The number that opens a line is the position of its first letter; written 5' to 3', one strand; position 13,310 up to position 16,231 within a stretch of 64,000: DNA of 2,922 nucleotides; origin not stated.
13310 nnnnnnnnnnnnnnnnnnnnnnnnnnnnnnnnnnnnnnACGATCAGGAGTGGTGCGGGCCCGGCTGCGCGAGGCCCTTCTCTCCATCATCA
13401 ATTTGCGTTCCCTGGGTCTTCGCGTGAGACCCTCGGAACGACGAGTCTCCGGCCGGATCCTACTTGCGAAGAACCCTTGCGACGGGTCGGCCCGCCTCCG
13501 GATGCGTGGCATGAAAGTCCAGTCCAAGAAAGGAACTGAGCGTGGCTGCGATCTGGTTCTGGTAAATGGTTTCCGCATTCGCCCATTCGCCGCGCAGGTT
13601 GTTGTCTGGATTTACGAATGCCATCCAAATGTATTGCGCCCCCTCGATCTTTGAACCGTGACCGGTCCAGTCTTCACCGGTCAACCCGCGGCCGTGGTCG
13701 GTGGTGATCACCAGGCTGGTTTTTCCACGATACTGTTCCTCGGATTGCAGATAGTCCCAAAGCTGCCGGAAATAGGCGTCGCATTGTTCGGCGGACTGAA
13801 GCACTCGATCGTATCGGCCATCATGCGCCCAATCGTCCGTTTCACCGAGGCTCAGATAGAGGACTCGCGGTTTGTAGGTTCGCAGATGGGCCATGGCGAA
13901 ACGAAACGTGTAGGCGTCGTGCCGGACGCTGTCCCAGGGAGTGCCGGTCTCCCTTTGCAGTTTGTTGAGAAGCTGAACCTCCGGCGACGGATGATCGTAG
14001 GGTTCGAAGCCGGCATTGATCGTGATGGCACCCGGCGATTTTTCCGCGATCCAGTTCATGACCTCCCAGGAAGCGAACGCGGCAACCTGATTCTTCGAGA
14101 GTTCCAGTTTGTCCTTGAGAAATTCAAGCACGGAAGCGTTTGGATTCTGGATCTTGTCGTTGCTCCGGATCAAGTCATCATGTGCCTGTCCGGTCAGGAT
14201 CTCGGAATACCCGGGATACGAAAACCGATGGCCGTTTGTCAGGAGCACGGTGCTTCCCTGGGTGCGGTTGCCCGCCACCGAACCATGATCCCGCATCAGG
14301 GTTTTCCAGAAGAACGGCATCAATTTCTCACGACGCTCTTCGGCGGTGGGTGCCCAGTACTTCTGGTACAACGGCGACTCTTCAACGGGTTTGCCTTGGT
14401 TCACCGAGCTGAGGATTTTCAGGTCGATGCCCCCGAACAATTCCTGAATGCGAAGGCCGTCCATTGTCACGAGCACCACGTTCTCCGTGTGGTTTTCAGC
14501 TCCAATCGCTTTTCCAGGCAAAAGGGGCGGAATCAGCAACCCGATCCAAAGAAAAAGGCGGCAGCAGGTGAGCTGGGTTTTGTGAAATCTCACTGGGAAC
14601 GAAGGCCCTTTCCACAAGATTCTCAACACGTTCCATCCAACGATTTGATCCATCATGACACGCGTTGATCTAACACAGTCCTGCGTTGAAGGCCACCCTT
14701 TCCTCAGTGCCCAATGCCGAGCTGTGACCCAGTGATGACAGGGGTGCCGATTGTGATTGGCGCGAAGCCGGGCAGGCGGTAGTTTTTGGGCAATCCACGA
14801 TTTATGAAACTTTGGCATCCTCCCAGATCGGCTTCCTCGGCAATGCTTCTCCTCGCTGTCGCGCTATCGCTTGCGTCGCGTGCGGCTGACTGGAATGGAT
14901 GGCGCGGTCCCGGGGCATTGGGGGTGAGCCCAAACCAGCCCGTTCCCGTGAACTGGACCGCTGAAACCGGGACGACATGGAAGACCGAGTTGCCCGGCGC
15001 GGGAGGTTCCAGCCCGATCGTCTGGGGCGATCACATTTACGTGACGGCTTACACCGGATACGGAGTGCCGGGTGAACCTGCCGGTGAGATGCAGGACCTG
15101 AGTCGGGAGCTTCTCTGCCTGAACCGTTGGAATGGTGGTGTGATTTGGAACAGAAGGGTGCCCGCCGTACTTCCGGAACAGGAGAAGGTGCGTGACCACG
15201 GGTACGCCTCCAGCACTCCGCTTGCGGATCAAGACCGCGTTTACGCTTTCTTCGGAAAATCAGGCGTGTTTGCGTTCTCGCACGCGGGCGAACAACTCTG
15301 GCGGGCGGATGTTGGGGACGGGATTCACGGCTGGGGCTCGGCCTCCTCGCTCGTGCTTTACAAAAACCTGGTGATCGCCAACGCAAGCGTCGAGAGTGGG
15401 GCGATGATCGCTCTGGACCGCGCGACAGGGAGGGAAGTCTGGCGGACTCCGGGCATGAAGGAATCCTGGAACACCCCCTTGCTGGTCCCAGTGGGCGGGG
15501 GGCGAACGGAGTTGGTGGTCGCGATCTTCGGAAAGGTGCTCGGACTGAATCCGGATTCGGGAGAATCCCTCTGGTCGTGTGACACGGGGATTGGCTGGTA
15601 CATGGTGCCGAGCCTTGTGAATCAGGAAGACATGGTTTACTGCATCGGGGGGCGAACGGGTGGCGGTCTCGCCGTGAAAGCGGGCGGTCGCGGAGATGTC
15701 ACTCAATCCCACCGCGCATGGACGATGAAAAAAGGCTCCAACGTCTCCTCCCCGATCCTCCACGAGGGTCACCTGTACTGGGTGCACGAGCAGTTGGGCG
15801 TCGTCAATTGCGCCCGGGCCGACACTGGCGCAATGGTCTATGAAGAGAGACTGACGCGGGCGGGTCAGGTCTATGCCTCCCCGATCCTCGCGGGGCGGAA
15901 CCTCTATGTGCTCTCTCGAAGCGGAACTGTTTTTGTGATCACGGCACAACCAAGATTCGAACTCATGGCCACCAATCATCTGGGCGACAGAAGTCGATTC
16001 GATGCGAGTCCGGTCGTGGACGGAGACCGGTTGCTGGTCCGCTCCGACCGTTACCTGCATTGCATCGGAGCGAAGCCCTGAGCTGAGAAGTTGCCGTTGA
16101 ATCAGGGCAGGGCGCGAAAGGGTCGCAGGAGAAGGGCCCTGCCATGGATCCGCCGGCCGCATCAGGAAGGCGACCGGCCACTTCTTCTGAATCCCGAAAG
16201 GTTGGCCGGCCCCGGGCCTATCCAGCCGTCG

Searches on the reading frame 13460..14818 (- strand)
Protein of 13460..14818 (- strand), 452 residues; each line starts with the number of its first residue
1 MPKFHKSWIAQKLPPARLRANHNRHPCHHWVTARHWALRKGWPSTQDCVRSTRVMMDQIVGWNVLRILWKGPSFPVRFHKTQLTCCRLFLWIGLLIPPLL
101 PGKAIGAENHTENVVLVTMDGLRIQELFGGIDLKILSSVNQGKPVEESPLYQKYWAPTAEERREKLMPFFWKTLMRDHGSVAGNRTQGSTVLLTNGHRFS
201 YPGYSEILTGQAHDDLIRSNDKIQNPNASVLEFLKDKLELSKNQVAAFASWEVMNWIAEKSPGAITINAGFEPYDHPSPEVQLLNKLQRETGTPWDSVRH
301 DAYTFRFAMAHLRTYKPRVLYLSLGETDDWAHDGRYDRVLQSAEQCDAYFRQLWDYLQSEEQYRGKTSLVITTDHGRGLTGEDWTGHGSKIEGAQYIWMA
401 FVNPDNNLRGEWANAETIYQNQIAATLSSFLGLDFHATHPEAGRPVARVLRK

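Call 16: search_protein_families(library=pfam, proteins=[window:13460-14818:-], max_evalue=0.001)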
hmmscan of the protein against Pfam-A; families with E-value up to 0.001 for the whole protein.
window:13460-14818:- (452 aa): 1 family
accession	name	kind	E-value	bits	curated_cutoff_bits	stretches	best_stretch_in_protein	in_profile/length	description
PF01663.27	Phosphodiest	-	0.00011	22.4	23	1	294-376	135-220/342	Type I phosphodiesterase / nucleotide pyrophosphatase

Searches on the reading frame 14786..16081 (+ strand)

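Call 16: search_protein_families(library=pfam, proteins=[window:14786-16081:+], max_evalue=0.001)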
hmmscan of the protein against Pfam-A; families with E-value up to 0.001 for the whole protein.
window:14786-16081:+ (431 aa): 3 families
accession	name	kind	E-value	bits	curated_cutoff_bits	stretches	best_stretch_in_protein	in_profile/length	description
PF13360.13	PQQ_2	-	2.1e-20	73.8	27.6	2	106-221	42-144/233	Outer membrane protein assembly factor BamB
PF13570.13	Beta-prop_ACSF4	-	6.9e-11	42.5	133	1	160-426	72-326/329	Beta-alanine-activating enzyme, beta-propeller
PF01011.28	PQQ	-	0.0001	21.6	26.7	0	120-176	30-85/595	Glucose/ethanol/alcohol dehydrogenase, beta-propeller domain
